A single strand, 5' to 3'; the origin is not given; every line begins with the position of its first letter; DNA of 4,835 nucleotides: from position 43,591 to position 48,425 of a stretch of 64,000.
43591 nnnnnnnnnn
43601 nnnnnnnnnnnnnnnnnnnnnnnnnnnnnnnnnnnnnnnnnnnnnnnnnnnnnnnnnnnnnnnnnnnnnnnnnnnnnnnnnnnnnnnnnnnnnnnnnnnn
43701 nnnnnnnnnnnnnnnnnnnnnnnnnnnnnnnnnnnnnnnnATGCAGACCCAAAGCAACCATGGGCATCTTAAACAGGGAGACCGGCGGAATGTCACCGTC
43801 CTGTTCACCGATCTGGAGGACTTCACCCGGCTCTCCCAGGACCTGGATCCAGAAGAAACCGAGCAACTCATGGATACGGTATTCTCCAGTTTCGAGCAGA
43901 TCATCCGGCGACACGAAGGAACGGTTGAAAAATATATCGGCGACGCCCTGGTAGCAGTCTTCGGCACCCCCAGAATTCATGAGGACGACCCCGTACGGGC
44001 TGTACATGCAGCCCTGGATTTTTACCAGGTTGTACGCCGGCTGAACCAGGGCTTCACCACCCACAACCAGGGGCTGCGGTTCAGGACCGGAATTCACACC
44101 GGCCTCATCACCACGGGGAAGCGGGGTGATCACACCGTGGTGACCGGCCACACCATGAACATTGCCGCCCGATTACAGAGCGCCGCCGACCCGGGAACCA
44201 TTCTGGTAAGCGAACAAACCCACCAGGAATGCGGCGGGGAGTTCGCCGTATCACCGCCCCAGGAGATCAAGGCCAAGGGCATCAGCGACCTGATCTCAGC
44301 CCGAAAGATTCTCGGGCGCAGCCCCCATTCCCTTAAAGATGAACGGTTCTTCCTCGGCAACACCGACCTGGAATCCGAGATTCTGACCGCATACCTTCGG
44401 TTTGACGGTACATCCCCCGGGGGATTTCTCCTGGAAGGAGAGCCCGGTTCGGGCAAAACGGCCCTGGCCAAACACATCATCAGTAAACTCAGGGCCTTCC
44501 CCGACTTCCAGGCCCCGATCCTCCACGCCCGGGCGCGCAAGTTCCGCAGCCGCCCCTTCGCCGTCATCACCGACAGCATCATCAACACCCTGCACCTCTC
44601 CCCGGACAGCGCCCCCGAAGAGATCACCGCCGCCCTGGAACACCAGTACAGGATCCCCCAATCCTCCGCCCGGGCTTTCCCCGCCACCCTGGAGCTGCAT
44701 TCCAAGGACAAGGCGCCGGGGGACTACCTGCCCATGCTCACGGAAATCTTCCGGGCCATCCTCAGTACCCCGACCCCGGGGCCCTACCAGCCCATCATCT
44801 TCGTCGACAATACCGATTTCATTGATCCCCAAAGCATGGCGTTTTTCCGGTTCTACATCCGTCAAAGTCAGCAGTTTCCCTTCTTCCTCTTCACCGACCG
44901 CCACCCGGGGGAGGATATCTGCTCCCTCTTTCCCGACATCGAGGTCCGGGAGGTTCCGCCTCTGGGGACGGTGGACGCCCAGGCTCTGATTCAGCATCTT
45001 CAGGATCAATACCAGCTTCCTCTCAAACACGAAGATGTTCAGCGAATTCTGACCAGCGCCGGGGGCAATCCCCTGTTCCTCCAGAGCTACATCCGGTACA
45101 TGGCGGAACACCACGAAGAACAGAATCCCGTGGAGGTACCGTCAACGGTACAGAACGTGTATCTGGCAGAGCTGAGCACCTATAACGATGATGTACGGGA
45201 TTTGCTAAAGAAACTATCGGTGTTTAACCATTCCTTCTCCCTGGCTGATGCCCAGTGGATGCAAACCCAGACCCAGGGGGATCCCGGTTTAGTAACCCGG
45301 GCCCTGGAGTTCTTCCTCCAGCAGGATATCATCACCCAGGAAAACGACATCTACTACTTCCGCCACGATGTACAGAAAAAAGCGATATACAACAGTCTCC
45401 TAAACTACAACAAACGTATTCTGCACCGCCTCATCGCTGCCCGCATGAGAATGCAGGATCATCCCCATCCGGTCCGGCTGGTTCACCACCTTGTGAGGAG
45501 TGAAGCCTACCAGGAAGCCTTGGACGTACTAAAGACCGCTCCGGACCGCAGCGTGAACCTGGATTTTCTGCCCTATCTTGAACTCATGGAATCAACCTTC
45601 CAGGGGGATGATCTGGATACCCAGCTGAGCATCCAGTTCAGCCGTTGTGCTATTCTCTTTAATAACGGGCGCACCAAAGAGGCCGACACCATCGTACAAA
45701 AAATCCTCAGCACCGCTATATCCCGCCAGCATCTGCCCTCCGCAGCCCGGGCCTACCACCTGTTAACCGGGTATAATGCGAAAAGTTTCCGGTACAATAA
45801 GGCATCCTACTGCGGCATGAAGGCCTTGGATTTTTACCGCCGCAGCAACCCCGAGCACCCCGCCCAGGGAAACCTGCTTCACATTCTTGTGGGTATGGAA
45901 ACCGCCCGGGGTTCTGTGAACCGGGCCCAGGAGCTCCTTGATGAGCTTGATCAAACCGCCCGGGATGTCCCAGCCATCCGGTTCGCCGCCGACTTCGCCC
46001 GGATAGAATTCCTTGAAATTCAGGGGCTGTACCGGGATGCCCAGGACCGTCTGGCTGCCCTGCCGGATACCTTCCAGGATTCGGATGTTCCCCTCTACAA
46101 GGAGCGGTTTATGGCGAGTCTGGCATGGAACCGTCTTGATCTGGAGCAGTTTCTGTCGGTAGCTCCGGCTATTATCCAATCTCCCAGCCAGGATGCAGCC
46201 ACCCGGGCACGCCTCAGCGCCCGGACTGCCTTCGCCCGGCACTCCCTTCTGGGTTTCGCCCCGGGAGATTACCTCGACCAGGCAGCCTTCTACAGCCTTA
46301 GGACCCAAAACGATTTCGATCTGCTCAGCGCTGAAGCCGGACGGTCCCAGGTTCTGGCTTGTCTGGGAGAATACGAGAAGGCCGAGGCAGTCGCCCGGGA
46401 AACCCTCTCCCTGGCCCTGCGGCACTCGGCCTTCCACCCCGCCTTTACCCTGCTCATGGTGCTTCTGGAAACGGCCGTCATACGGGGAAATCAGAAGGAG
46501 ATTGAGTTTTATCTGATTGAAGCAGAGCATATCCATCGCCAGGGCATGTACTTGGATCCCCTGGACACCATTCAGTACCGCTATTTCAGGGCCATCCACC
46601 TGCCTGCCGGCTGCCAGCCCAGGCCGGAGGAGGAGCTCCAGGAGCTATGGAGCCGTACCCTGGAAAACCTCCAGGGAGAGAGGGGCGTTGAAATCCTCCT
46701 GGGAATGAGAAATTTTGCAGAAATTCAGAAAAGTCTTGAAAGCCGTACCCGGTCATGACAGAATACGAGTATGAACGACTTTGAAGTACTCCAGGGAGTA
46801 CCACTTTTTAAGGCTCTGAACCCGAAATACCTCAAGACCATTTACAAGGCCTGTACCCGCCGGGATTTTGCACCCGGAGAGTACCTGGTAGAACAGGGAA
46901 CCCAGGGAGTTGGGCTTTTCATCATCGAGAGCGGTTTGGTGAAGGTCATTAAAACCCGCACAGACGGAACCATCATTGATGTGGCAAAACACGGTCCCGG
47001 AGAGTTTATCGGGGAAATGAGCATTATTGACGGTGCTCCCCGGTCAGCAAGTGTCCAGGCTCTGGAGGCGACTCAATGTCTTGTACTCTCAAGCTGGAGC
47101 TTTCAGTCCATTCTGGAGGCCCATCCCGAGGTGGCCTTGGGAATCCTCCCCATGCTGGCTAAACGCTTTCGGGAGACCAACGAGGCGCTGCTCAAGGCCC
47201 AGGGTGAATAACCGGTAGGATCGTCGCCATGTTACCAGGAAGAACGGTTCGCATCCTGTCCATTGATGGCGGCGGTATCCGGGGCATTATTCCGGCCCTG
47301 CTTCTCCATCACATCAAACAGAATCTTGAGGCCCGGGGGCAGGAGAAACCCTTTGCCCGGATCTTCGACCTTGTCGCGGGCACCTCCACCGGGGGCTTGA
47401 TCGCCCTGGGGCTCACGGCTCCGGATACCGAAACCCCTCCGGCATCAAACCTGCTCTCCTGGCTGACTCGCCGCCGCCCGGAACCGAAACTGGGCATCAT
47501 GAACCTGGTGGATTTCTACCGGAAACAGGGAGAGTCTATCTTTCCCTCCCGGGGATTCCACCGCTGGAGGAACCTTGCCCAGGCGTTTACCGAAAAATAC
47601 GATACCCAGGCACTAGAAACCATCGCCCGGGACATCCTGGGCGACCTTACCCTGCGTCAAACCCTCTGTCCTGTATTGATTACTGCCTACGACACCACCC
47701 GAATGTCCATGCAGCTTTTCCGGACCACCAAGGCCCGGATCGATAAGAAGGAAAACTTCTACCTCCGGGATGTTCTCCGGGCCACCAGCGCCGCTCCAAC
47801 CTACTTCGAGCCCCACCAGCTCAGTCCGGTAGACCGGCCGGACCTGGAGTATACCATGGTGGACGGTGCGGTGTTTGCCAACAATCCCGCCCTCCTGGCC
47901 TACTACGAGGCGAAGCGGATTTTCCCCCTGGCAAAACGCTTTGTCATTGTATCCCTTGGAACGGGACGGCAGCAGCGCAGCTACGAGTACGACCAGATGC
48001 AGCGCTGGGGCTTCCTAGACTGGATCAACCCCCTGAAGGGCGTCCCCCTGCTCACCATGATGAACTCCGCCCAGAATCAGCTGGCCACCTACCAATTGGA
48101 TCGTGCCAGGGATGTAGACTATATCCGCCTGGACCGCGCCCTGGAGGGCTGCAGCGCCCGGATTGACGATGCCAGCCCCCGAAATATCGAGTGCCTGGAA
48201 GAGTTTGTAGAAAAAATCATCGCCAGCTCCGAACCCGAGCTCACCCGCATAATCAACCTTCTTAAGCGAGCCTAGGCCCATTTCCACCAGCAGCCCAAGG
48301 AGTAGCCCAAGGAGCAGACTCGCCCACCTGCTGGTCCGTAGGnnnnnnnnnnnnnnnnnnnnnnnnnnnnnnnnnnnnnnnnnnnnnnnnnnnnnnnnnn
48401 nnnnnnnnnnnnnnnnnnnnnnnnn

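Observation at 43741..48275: Three-gene operon: STAND-fused class III cyclase, stand-alone cNMP receptor and patatin phospholipase, a possible undescribed cyclic-nucleotide defence or signalling system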

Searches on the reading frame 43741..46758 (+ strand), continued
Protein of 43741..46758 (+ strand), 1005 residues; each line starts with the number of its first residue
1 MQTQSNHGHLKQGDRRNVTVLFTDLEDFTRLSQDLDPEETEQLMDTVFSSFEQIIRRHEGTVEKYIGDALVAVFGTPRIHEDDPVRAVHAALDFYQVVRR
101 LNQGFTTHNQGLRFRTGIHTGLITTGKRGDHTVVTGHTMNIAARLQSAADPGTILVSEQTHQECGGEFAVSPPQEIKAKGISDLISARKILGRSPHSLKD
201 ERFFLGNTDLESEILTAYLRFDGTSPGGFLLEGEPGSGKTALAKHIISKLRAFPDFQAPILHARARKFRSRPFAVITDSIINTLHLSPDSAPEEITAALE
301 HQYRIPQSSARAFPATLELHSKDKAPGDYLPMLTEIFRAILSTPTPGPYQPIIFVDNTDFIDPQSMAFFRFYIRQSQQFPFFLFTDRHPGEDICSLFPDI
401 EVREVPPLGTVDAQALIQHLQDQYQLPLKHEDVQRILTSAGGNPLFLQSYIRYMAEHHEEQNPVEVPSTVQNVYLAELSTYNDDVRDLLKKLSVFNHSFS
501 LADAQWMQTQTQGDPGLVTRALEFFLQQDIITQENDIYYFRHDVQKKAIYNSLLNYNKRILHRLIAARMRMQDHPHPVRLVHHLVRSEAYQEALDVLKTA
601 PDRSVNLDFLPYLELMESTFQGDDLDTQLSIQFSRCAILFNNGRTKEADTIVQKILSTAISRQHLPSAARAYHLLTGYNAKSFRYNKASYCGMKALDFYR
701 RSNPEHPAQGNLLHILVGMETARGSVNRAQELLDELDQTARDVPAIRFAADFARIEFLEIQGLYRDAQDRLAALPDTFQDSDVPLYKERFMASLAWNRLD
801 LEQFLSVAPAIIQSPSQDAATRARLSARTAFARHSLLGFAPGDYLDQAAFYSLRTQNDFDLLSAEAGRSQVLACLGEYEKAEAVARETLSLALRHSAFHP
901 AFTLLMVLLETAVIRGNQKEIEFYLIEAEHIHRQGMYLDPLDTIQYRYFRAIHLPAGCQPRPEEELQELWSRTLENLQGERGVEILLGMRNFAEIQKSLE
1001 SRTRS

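Call 84: search_dna_similar(query=window:43741-46755:+, collection=plasmids, mode=protein, max_rows=8)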
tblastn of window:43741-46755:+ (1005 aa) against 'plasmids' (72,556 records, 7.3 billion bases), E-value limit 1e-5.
Records with a match: 654; places in all: 1494; records where one place covers at least 80% of the query: 0.
Best place of each record, by identity: <60% 654.
By first word of the organism name: Rhizobium 238; Sinorhizobium 171; Ensifer 23; Azospirillum 23; Cupriavidus 15; Phyllobacterium 14; Bradyrhizobium 14; Sphingobium 12; Agrobacterium 12; Microvirga 10; and 54 more.
By predicted mobility (MOB-suite, as given by PLSDB): non-mobilizable 340; conjugative 193; mobilizable 121.
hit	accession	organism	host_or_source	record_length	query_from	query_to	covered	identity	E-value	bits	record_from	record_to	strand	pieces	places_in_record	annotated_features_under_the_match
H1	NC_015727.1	Cupriavidus necator N-1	soil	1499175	13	613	60%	27.6%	2e-32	144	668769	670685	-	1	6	record has no annotation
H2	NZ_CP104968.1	Phyllobacterium sp. A18/5-2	Vicia costata,cell culture,root nodule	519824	12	670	66%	24.5%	1e-32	145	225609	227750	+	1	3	adenylate/guanylate cyclase domain-containing protein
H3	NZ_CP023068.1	Sinorhizobium sojae CCBAU 05684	G.max,nodule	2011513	10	566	55%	27.5%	8e-35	152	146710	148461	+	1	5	record has no annotation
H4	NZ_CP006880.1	Rhizobium gallicum bv. gallicum R602sp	Phaseolus vulgaris,whole ...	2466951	14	566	55%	27.7%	4e-31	140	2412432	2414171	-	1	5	record has no annotation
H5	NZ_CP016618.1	Microvirga ossetica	Vicia alpestris,cell culture,nodules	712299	11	632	62%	24.4%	4e-30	137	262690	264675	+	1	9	adenylate/guanylate cyclase domain-containing protein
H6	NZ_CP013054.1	Sinorhizobium americanum CCGM7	Phaseolus vulgaris,root nodules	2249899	10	566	55%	27.3%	4e-36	157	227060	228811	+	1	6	none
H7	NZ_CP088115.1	Sinorhizobium meliloti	cell culture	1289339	12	566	55%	27.3%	2e-37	161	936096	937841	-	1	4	none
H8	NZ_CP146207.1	Sinorhizobium meliloti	-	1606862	12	566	55%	27.3%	2e-37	161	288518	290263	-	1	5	none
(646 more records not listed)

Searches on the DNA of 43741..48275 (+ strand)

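Call 85: search_dna_similar(query=window:43741-48275:+, collection=phages, mode=distant, max_rows=5)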
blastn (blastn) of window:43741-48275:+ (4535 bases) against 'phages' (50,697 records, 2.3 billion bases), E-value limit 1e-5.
No match.

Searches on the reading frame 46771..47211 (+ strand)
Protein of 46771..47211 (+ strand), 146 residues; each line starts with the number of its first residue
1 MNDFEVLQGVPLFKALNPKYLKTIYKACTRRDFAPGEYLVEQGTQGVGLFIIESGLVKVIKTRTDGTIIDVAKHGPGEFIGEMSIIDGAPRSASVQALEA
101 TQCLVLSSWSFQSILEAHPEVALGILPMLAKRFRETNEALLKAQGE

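Call 6: search_protein_families(library=pfam, proteins=[window:46771-47211:+], max_evalue=0.01)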
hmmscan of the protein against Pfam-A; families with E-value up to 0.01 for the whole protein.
window:46771-47211:+ (146 aa): 1 family
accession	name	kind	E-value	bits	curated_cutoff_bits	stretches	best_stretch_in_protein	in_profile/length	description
PF00027.35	cNMP_binding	-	5.2e-23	81.3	27.5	1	31-118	2-89/89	Cyclic nucleotide-binding domain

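Call 7: search_protein_families(library=padloc, proteins=[window:46771-47211:+], max_evalue=0.01)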
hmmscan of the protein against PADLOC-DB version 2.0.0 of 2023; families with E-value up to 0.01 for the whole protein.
window:46771-47211:+ (146 aa): 5 families
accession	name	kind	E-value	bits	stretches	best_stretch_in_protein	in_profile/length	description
PDLC02371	PycTIR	-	6.4e-17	59.8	1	19-143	28-148/288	-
PDLC00731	Effector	-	7.7e-16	55.9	1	23-141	35-149/306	TIR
PDLC00732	Effector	-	7.8e-14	49.3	1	23-142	31-146/301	TIR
PDLC00734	PycC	-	1.3e-07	29.1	1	21-108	25-113/374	Pycsar cyclase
PDLC00730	Effector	-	4.5e-06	24.1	1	23-136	51-161/299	TIR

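Call 8: search_protein_families(library=ncbifam, proteins=[window:46771-47211:+], max_evalue=0.01)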
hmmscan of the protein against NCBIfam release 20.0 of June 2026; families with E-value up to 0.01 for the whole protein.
window:46771-47211:+ (146 aa): 7 families
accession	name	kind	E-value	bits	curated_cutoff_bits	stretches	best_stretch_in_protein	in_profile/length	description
NF008732.0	PRK11753.1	equivalog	5e-13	49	266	1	19-139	14-135/214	cAMP-activated global transcriptional regulator CRP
NF058543.1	ActPatMycb56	equivalog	6.7e-12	44.9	460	1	12-123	3-112/317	acetyltransferase Pat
TIGR03896.1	cyc_nuc_ocin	subfamily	3.2e-10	39.9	161.05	1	24-122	4-106/317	bacteriocin-type transport-associated protein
NF041163.2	encap_f2b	equivalog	2.3e-09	36.9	400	1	7-130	73-198/450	family 2B encapsulin nanocompartment shell protein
NF006901.0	PRK09392.1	equivalog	2.7e-09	36.7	211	1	2-136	4-137/236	transcriptional activator FtrB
NF007707.0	PRK10402.1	subfamily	2.8e-09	36.9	180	1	22-115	25-118/226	transcriptional regulator YeiL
NF052518.1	TransRegLdrP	equivalog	0.0006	19.9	300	1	37-95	8-66/195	transcriptional regulator LdrP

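Call 39: find_homologous_proteins(query=window:46771-47208:+, max_evalue=1e-8)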
Query window:46771-47208:+ (146 aa): 153 proteins with E <= 1e-8 among 211 candidates; the best 120 are listed.
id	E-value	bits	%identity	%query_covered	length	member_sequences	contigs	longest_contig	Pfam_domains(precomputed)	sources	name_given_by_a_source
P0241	1.6e-89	315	100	100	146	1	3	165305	PF00027.36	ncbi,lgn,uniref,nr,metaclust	ncbi:Crp/Fnr family transcriptional regulator [Spirochaeta lutea]|uniref:Cyclic nucleotide-binding d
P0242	1.8e-79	282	90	100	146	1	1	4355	PF00027.36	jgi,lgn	jgi:CRP-like cAMP-binding protein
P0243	1.1e-59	218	71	100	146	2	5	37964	PF00027.36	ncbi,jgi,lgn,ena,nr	ncbi:MAG: cyclic nucleotide-binding domain-containing protein [Spirochaetales bacterium]|nr:cyclic n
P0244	6.2e-59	216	70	98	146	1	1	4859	PF00027.36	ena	-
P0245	4.2e-57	210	67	100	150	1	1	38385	PF00027.36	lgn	-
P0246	1.4e-56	208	68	99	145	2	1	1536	PF00027.36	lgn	-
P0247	1.4e-56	208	66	99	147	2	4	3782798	PF00027.36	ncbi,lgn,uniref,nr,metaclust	ncbi:Crp/Fnr family transcriptional regulator [Salinispira pacifica]|uniref:cAMP-binding protein n=1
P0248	3.9e-53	197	64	97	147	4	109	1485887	PF00027.36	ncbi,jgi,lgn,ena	jgi:CRP/FNR family cyclic AMP-dependent transcriptional regulator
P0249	1.3e-50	189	61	99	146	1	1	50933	PF00027.36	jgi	jgi:CRP/FNR family cyclic AMP-dependent transcriptional regulator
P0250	6.4e-50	186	63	97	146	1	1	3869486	PF00027.36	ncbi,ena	-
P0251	2.8e-49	184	62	100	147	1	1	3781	PF00027.36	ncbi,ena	-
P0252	1.5e-48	182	63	97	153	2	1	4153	PF00027.36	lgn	-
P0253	6.8e-48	180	60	96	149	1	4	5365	PF00027.36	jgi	jgi:CRP-like cAMP-binding protein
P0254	3.5e-47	178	59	95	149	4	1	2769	PF00027.36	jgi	-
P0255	8.2e-47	176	56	99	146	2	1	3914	PF00027.36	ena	-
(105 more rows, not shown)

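Call 42: find_encoding_contigs(protein=P0248, flank=7000, max_places=2)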
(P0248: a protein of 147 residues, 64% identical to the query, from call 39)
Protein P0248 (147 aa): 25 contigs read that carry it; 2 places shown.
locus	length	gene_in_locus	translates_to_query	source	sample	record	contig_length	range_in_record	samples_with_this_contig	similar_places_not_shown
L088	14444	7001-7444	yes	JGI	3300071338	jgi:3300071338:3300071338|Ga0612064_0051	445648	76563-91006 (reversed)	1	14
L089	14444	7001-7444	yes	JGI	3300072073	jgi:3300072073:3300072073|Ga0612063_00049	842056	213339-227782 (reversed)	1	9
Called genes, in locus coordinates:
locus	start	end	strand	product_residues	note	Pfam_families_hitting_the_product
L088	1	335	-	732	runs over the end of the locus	PF00672:HAMP (weak), PF00015:MCPsignal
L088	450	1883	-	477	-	PF05958:tRNA_U5-meth_tr, PF13649:Methyltransf_25 (weak), PF13847:Methyltransf_31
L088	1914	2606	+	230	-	PF00588:SpoU_methylase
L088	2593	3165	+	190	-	PF01812:5-FTHF_cyc-lig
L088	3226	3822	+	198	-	PF20362:DUF6657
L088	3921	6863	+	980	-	PF00211:Guanylate_cyc, PF13191:AAA_16, PF13401:AAA_22, PF07721:TPR_4 (faint), PF17874:TPR_MalT (faint)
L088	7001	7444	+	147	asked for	PF00027:cNMP_binding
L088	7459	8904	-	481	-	PF00089:Trypsin, PF13365:Trypsin_2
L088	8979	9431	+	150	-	PF00334:NDK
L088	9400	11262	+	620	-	PF08439:Peptidase_M3_N (faint), PF01432:Peptidase_M3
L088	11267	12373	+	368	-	PF01210:NAD_Gly3P_dh_N, PF03807:F420_oxidored (faint), PF07479:NAD_Gly3P_dh_C, PF20618:GPD_NAD_C_bact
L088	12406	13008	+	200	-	PF00440:TetR_N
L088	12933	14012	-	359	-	PF01073:3Beta_HSD (weak), PF01370:Epimerase, PF04321:RmlD_sub_bind, PF07993:NAD_binding_4 (weak), PF16363:GDP_Man_Dehyd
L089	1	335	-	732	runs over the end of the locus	PF00672:HAMP (weak), PF00015:MCPsignal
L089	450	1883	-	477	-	PF05958:tRNA_U5-meth_tr, PF13649:Methyltransf_25 (weak), PF13847:Methyltransf_31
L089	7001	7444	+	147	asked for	PF00027:cNMP_binding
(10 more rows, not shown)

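Call 43: find_encoding_contigs(protein=P0247, flank=7000, max_places=1)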
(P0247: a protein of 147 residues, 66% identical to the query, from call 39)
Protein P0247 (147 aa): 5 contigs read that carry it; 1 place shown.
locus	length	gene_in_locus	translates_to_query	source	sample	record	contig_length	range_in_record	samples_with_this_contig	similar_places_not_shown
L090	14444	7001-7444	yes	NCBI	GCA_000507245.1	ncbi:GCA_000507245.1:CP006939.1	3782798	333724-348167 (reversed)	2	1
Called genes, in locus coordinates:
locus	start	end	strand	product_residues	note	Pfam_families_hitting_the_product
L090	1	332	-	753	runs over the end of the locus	PF00672:HAMP (faint), PF06419:COG6_N (faint), PF00015:MCPsignal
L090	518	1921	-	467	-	PF05958:tRNA_U5-meth_tr, PF05175:MTS (weak), PF13649:Methyltransf_25 (faint), PF13847:Methyltransf_31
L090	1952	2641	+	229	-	PF00588:SpoU_methylase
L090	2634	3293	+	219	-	PF01812:5-FTHF_cyc-lig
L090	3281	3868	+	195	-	PF20362:DUF6657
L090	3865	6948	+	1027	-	PF00211:Guanylate_cyc, PF13191:AAA_16, PF13401:AAA_22 (weak)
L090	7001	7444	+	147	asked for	PF00027:cNMP_binding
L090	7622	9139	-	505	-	PF00089:Trypsin (weak), PF13365:Trypsin_2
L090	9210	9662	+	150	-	PF00334:NDK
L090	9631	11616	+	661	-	PF08439:Peptidase_M3_N (faint), PF01432:Peptidase_M3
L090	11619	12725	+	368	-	PF01210:NAD_Gly3P_dh_N, PF03807:F420_oxidored (weak), PF07479:NAD_Gly3P_dh_C, PF20618:GPD_NAD_C_bact (weak)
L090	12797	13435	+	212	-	PF00440:TetR_N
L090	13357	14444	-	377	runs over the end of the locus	PF01073:3Beta_HSD (faint), PF01370:Epimerase, PF04321:RmlD_sub_bind, PF16363:GDP_Man_Dehyd (weak), PF07993:NAD_binding_4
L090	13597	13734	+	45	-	-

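Call 55: predict_structure(alignment_id=A2)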
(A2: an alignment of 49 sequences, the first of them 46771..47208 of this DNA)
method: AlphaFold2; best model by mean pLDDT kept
length: 146 residues; sequences in the alignment: 49
mean_pLDDT: 89.6   pTM: 0.82
mean pLDDT of the five models: 89.6, 87.7, 87.1, 86.5, 86.4
residues with pLDDT >= 90: 92; 70-90: 50; 50-70: 4; < 50: 0
segments of 3 or more residues with pLDDT < 50: none
pLDDT, mean of each block of 10 residues (from residue 1): 82 91 94 97 88 96 91 93 81 95 94 92 89 83 71
secondary structure, 60 per line:
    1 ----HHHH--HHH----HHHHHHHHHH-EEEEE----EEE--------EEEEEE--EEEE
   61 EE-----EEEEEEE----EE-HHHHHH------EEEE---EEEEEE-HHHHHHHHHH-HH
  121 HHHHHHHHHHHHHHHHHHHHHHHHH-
elements in order: H5-8 H18-27 E29-33 E38-40 E49-54 E57-62 E68-74 H82-87 E94-97 E101-106 H108-117 H119-145

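Call 57: fold_search(model_id=the predicted structure, library=pdb)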
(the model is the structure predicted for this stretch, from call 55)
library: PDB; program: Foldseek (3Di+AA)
matches with E <= 10: 1803; with E <= 0.001: 631
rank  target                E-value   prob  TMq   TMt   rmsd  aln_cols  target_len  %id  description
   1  4byy_A                8.5e-15  1.00  0.85  0.57   2.1       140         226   28  Apo GlxR (released 2014-07-30)
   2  4ev0_D                1.0e-14  1.00  0.78  0.55   2.3       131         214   34  Crystal Structure of Thermus thermophilus Catabolite Activator Protein (released 2012-06-20)
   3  4a2u_F                1.9e-14  1.00  0.81  0.55   2.4       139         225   29  CRP(CAP) from Myco. Tuberculosis, with cAMP (released 2012-10-10)
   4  3i54_D                2.3e-14  1.00  0.80  0.54   2.9       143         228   28  Crystal structure of MtbCRP in complex with cAMP (released 2009-09-08)
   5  4cyd_A                2.6e-14  1.00  0.83  0.57   2.2       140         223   28  GlxR bound to cAMP (released 2014-12-17)
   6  3r6s_A                3.0e-14  1.00  0.84  0.57   2.1       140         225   28  Crystal structure of GlxR transcription factor from Corynebacterium glutamicum with cAMP (released 2012-03-28)
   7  3d0s_B                4.0e-14  1.00  0.84  0.58   3.0       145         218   28  cAMP receptor protein from m.tuberculosis, cAMP-free form (released 2009-02-03)
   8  4byy_B                5.2e-14  1.00  0.83  0.62   2.6       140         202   28  Apo GlxR (released 2014-07-30)
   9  3r6s_C                5.5e-14  1.00  0.85  0.57   2.0       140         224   28  Crystal structure of GlxR transcription factor from Corynebacterium glutamicum with cAMP (released 2012-03-28)
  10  2pqq_A                5.5e-14  1.00  0.78  0.77   3.6       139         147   34  Structural Genomics, the crystal structure of the N-terminal domain of a transcriptional regulator from Streptomyces c (released 2007-06-05)
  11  2pqq_D                6.7e-14  1.00  0.77  0.79   3.3       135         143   36  Structural Genomics, the crystal structure of the N-terminal domain of a transcriptional regulator from Streptomyces c (released 2007-06-05)
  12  4a2u_H                7.1e-14  1.00  0.84  0.56   2.3       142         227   28  CRP(CAP) from Myco. Tuberculosis, with cAMP (released 2012-10-10)
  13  2pqq_B                7.1e-14  1.00  0.77  0.78   3.1       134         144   36  Structural Genomics, the crystal structure of the N-terminal domain of a transcriptional regulator from Streptomyces c (released 2007-06-05)
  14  2pqq_C                9.7e-14  1.00  0.77  0.80   3.3       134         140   36  Structural Genomics, the crystal structure of the N-terminal domain of a transcriptional regulator from Streptomyces c (released 2007-06-05)
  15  3r6s_F                1.1e-13  1.00  0.82  0.55   2.1       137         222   27  Crystal structure of GlxR transcription factor from Corynebacterium glutamicum with cAMP (released 2012-03-28)
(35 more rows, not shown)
